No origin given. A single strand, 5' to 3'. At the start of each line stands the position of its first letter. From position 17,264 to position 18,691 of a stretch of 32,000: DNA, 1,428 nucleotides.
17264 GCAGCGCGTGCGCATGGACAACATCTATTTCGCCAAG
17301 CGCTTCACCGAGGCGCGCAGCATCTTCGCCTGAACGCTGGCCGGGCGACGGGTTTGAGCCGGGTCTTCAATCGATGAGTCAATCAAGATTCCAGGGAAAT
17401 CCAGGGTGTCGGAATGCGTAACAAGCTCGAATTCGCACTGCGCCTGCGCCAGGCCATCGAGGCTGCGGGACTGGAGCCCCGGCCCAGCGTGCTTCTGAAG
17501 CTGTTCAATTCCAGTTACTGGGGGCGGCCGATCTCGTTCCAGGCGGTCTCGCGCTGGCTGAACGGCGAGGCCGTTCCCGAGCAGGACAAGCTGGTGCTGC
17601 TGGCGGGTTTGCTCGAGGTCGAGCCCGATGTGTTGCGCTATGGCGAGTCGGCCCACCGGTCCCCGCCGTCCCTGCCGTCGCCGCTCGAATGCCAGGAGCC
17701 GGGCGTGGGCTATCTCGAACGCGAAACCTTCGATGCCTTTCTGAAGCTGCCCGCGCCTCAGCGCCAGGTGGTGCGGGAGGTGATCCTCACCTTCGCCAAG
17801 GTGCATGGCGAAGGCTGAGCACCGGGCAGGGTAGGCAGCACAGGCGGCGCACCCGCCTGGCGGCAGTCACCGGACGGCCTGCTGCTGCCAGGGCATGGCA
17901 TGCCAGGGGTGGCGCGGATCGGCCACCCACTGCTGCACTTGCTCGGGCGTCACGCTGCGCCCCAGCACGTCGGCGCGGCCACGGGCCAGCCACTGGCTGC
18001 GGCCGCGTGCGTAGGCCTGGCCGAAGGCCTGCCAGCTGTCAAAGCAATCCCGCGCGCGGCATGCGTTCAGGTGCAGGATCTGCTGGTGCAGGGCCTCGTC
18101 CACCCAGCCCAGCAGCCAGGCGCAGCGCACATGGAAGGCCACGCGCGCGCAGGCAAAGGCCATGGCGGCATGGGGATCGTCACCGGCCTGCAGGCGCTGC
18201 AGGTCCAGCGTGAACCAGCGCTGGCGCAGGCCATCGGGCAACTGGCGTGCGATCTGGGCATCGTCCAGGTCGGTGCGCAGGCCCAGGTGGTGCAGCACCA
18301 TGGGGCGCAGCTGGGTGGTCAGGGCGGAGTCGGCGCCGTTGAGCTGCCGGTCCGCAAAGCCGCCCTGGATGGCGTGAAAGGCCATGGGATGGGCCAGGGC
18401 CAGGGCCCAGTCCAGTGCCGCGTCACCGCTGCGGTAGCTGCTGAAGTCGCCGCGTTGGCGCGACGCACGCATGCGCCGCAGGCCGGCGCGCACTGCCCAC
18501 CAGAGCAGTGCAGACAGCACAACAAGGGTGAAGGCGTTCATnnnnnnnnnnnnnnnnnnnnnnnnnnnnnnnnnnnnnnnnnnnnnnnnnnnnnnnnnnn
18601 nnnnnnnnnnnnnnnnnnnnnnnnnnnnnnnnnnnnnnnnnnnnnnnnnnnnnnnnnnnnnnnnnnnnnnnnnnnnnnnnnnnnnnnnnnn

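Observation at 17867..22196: Translationally coupled three-gene cassette of unknown function (helical-repeat, PcfJ-like and membrane DUF1266-like proteins)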

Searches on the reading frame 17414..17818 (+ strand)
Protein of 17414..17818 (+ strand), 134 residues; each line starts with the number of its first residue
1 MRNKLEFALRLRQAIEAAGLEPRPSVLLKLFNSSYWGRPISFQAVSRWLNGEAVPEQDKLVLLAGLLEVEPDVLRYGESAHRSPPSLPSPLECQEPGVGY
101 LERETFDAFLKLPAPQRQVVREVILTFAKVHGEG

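Call 79: search_protein_families(library=pfam, proteins=[window:17414-17818:+], max_evalue=0.001)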
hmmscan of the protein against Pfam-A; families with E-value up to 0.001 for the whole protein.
window:17414-17818:+ (134 aa): 1 family
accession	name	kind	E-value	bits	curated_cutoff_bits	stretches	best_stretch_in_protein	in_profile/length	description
PF01381.28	HTH_3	-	1.6e-05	25.2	23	1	40-74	21-55/55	Helix-turn-helix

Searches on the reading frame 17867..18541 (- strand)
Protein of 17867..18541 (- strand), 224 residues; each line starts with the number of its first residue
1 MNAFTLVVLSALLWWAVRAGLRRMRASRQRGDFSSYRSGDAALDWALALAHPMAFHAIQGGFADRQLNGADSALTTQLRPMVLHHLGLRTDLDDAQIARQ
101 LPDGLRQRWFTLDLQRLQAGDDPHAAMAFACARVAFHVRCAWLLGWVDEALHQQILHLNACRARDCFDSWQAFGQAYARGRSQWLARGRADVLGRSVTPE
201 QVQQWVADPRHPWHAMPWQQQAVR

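Call 3: search_protein_families(library=pfam, proteins=[window:17867-18541:-], max_evalue=1)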
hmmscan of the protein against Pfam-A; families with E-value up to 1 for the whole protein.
window:17867-18541:- (224 aa): 1 family
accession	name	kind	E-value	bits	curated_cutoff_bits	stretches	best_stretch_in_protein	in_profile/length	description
PF06889.16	DUF1266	-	2e-11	44.9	27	1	118-218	83-175/175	Protein of unknown function (DUF1266)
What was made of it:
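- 17867..18541 (-): G3: 224-aa DUF1266 protein with an N-terminal transmembrane anchor followed by basic residues, which predicts a cytoplasmic domain. DUF1266 scores 44.9 bits at aa 118-218 (call 3).
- On DUF1266 (PF06889): 44.9 bits at aa 118-218, covering model positions 83-175 of 175 (call 3).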

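Call 4: search_protein_families(library=ncbifam, proteins=[window:17867-18541:-], max_evalue=1)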
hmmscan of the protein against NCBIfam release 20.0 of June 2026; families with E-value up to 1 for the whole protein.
window:17867-18541:- (224 aa): 0 families

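Call 5: search_protein_families(library=padloc, proteins=[window:17867-18541:-], max_evalue=1)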
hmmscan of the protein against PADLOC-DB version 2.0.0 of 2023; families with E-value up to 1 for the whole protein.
window:17867-18541:- (224 aa): 0 families

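Call 20: search_solved_structures(query=window:17867-18541:-, max_evalue=10)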
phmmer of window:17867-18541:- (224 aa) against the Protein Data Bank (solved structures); distinct sequences matched with E-value up to 10: 10.
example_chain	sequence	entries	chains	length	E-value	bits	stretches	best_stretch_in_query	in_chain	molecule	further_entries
9mej_E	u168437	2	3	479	0.0063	19.4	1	104-175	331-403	gp120 | HIV-1/gp120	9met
7el8_A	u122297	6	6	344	0.038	16.9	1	99-146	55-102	Tryptophan--tRNA ligase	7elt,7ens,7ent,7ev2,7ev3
3feh_A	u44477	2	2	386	0.19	14.6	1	28-128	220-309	Centaurin-alpha-1 | Arf-GAP with dual PH domain-containing protein 1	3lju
3fm8_C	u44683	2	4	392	0.19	14.5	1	28-128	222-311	Centaurin-alpha-1 | Arf-GAP with dual PH domain-containing protein 1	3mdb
9epp_R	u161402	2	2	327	0.26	14.1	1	104-148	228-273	Kumopsin1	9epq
6i9k_A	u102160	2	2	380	0.32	13.8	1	104-147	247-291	Kumopsin1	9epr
21vm_B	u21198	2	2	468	1.1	12.1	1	37-105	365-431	Phi92_gp130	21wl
25pt_A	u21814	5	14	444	1.1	12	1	46-112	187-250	Beta-glucosidase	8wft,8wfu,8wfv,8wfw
8xpc_A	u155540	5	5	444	1.1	12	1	46-112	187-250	beta-glucosidase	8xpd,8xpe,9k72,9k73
7e5j_A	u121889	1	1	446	1.1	12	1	46-112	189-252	Beta-glucosidase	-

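Call 45: find_homologous_proteins(query=window:17867-18541:-)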
Query window:17867-18541:- (224 aa): 186 proteins with E <= 0.001 among 4016 candidates; the best 120 are listed.
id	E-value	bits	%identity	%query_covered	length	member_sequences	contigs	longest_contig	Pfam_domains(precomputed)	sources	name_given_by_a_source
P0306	3.6e-141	487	96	100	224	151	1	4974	PF06889.17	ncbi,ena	-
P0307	9.1e-124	430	87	98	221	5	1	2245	PF06889.17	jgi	jgi:hypothetical protein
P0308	1.9e-121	422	88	100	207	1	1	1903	-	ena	-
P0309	5.4e-117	407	83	97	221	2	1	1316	PF06889.17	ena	-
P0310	3.2e-109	382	75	100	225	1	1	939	PF06889.17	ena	-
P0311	2.6e-105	369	77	98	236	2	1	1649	PF06889.17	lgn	-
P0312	1.3e-104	367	79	92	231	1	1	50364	PF06889.17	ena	-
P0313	2.2e-101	356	78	87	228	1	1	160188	PF06889.17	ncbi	-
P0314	8.7e-98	345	71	92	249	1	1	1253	PF06889.17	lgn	-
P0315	3.8e-95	336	93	74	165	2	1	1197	-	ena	-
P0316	1.1e-94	334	72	92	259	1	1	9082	PF06889.17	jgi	jgi:hypothetical protein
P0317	6.8e-94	332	71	92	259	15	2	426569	PF06889.17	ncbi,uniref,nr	ncbi:DUF1266 domain-containing protein [Comamonas terrae]|uniref:DUF1266 domain-containing protein n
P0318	4.3e-93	329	67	98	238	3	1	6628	PF06889.17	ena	-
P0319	5.0e-93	329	68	93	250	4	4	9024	PF06889.17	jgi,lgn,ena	-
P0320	6.3e-93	329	68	96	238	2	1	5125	PF06889.17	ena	-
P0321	7.9e-93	328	69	95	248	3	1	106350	PF06889.17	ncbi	ncbi:MAG: DUF1266 domain-containing protein [Comamonas sp.]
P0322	2.9e-92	327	66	98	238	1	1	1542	PF06889.17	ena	-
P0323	7.2e-92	325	67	96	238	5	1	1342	PF06889.17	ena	-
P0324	1.4e-91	324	66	98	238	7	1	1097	PF06889.17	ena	-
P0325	7.9e-90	319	65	97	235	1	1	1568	PF06889.17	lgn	-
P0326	1.6e-89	318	67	92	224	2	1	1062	PF06889.17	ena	-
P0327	1.9e-89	317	65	97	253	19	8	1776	PF06889.17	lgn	-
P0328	9.0e-89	315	65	97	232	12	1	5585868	PF06889.17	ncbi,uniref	ncbi:DUF1266 domain-containing protein [Comamonas testosteroni]|uniref:DUF1266 domain-containing pro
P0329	2.0e-88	314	65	98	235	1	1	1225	PF06889.17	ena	-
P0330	2.2e-88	314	66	92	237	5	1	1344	PF06889.17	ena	-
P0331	2.6e-88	314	65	98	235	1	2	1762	PF06889.17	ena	-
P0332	2.6e-88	314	65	98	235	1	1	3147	PF06889.17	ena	-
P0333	2.9e-88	313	65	98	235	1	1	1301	PF06889.17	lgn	-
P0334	3.0e-88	313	65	97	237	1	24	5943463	PF06889.17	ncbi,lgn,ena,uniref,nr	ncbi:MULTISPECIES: DUF1266 domain-containing protein [Comamonas]|uniref:DUF1266 domain-containing pr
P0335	3.0e-88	313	65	97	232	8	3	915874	PF06889.17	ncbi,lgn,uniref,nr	ncbi:hypothetical protein DJFAAGMI_02029 [Comamonas sp. PE63]|uniref:DUF1266 domain-containing prote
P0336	3.5e-88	313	65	98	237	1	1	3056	PF06889.17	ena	-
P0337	3.6e-88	313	65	98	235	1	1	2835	PF06889.17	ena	-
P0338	3.9e-88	313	65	98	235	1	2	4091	PF06889.17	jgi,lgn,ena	-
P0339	3.9e-88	313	65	98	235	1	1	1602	PF06889.17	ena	-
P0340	3.9e-88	313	65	98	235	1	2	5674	PF06889.17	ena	-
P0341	4.1e-88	313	65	98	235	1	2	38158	PF06889.17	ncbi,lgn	ncbi:MAG: DUF1266 domain-containing protein [Comamonas sp.]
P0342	4.3e-88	313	65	98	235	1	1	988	PF06889.17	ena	-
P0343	4.4e-88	313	65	97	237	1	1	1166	PF06889.17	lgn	-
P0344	4.5e-88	313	64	99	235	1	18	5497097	PF06889.17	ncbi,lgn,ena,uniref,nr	ncbi:DUF1266 domain-containing protein [Comamonas testosteroni]|uniref:DUF1266 domain-containing pro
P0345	4.5e-88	313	65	98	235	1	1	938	PF06889.17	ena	-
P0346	4.6e-88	313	65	98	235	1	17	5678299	PF06889.17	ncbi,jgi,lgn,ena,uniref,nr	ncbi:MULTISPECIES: DUF1266 domain-containing protein [Comamonas]|uniref:DUF1266 domain-containing pr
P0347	4.7e-88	313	65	98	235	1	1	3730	PF06889.17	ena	-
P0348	4.7e-88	313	65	96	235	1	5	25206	PF06889.17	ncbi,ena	-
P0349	5.0e-88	313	65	98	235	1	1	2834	PF06889.17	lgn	-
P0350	5.0e-88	313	65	98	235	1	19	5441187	PF06889.17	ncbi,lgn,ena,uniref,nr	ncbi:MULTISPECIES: DUF1266 domain-containing protein [Comamonas]|uniref:DUF1266 domain-containing pr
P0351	5.0e-88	313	65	98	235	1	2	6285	PF06889.17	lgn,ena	-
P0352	5.3e-88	313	65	98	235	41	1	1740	PF06889.17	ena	-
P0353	5.4e-88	313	65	96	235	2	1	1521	PF06889.17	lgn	-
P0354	6.5e-88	312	65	98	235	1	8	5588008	PF06889.17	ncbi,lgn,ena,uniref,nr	ncbi:DUF1266 domain-containing protein [Comamonas thiooxydans]|uniref:DUF1266 domain-containing prot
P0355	6.6e-88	312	64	98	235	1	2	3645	PF06889.17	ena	-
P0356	6.9e-88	312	64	98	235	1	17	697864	PF06889.17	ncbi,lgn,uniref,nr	ncbi:DUF1266 domain-containing protein [Comamonas thiooxydans]|uniref:DUF1266 domain-containing prot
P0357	7.1e-88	312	65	98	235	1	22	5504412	PF06889.17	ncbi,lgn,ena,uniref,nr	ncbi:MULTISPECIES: DUF1266 domain-containing protein [Comamonas]|uniref:DUF1266 domain-containing pr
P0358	7.1e-88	312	65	98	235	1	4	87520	PF06889.17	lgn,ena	-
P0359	7.1e-88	312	65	98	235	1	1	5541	PF06889.17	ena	-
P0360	7.5e-88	312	64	97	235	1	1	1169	PF06889.17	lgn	-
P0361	7.5e-88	312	64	98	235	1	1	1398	PF06889.17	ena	-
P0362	7.6e-88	312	64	98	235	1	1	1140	PF06889.17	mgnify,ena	mgnify:FL=1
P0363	8.0e-88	312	65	98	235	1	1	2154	PF06889.17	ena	-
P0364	8.7e-88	312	64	98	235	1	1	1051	PF06889.17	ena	-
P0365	8.8e-88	312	64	98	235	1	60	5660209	PF06889.17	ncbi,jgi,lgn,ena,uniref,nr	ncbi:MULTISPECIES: DUF1266 domain-containing protein [Comamonas]|uniref:DUF1266 domain-containing pr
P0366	8.8e-88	312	64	98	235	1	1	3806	PF06889.17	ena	-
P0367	8.8e-88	312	64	98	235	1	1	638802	PF06889.17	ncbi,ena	-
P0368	8.8e-88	312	64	97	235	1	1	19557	PF06889.17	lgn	-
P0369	9.4e-88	312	64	98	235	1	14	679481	PF06889.17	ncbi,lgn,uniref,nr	ncbi:DUF1266 domain-containing protein [Comamonas thiooxydans]|uniref:DUF1266 domain-containing prot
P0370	9.6e-88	312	64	98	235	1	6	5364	PF06889.17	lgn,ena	-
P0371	9.6e-88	312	64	98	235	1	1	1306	PF06889.17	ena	-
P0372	9.9e-88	312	64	98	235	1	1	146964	PF06889.17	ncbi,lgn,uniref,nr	ncbi:DUF1266 domain-containing protein [Comamonas thiooxydans]|uniref:DUF1266 domain-containing prot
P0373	9.9e-88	312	64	97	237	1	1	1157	PF06889.17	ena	-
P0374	9.9e-88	312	64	98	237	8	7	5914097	PF06889.17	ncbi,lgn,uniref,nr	ncbi:DUF1266 domain-containing protein [Comamonas thiooxydans]|uniref:DUF1266 domain-containing prot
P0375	1.1e-87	312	64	98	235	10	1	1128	PF06889.17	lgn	-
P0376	1.1e-87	311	64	98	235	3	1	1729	PF06889.17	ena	-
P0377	1.2e-87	311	64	98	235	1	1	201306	PF06889.17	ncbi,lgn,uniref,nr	ncbi:DUF1266 domain-containing protein [Comamonas sp. NyZ500]|uniref:DUF1266 domain-containing prote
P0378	1.3e-87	311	64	98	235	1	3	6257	PF06889.17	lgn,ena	-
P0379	1.3e-87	311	65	98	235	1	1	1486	PF06889.17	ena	-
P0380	1.5e-87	311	64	98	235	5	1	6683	PF06889.17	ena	-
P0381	1.5e-87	311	65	96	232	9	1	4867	PF06889.17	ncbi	-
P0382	1.8e-87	311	64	98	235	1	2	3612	PF06889.17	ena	-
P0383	2.1e-87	311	64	97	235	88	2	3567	PF06889.17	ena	-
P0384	2.1e-87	311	64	98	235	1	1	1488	PF06889.17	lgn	-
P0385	4.7e-87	309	63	98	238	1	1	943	PF06889.17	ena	-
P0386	4.8e-87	309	64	98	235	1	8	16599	PF06889.17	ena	-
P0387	4.8e-87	309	64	98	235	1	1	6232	PF06889.17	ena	-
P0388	6.6e-87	309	65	94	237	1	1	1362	PF06889.17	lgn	-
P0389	8.0e-87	309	64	98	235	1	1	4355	PF06889.17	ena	-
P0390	1.8e-86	308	66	90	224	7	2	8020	PF06889.17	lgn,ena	-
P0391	1.9e-86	307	64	97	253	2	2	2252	PF06889.17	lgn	-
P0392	6.9e-86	306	63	97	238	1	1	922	PF06889.17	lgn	-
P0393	1.0e-85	305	63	96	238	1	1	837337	PF06889.17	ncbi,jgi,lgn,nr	ncbi:MAG: DUF1266 domain-containing protein [Comamonas sp.]|jgi:hypothetical protein|nr:DUF1266 doma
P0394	1.2e-85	305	63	96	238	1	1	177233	PF06889.17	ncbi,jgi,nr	ncbi:MAG: DUF1266 domain-containing protein [Delftia acidovorans]|jgi:hypothetical protein|nr:DUF126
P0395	1.3e-85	305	63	98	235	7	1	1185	PF06889.17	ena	-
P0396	1.4e-85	305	64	96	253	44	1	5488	PF06889.17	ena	-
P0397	3.1e-85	304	68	88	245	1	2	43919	PF06889.17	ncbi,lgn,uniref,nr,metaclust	ncbi:DUF1266 domain-containing protein [Comamonas composti]|uniref:DUF1266 domain-containing protein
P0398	8.6e-85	302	63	96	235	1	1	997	PF06889.17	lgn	-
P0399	1.1e-84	302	61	98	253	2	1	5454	PF06889.17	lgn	-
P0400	1.1e-84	302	64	96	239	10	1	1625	PF06889.17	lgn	-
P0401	1.6e-84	301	62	96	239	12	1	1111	PF06889.17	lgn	-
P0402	1.8e-84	301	62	96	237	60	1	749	PF06889.17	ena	-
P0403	2.0e-84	301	63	96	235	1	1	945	PF06889.17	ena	-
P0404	3.2e-84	300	63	96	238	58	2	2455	PF06889.17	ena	-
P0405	6.8e-84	299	62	98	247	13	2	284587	PF06889.17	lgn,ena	-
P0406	7.3e-84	299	60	96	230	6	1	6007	PF06889.17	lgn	-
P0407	1.3e-83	298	60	98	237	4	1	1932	PF06889.17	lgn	-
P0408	1.7e-83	298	62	96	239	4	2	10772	PF06889.17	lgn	-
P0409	2.3e-83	297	59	97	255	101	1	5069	PF06889.17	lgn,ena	-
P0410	2.6e-83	297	62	96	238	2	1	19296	PF06889.17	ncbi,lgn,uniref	ncbi:DUF1266 domain-containing protein [Comamonas resistens]|uniref:DUF1266 domain-containing protei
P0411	3.0e-83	297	62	96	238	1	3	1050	PF06889.17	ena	-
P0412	3.7e-83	297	62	96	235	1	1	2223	PF06889.17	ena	-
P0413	4.4e-83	296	65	88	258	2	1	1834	PF06889.17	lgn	-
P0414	5.6e-83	296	62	98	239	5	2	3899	PF06889.17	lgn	-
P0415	1.2e-82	295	61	98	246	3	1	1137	PF06889.17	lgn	-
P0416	1.3e-82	295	60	98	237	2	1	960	PF06889.17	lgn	-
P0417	4.3e-82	293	60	95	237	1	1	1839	PF06889.17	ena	-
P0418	1.6e-81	291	61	98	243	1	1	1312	PF06889.17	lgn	-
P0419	1.9e-81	291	62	95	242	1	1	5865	PF06889.17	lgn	-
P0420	8.2e-79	283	61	94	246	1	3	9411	PF06889.17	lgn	-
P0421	7.4e-78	279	62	94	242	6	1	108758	PF06889.17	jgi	jgi:hypothetical protein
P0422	2.8e-77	277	62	91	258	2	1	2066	PF06889.17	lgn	-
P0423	1.0e-75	272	60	96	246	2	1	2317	PF06889.17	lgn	-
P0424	4.1e-75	270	58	91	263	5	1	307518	PF06889.17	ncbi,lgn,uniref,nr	ncbi:DUF1266 domain-containing protein [Comamonas sp. NoAH]|uniref:DUF1266 domain-containing protein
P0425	4.7e-75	270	62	92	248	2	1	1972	PF06889.17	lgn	-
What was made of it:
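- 17867..18541 (-): Homologues are annotated DUF1266 (call 45).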

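Call 69: search_protein_families(library=phrogs, proteins=[window:17867-18541:-], max_evalue=0.1)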
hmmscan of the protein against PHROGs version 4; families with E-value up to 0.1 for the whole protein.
window:17867-18541:- (224 aa): 0 families
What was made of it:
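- There are no PADLOC or PHROGs matches (calls 5, 69).
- Tried and rejected: NCBIfam, PADLOC and PHROGs scans gave nothing (calls 4, 5, 69).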
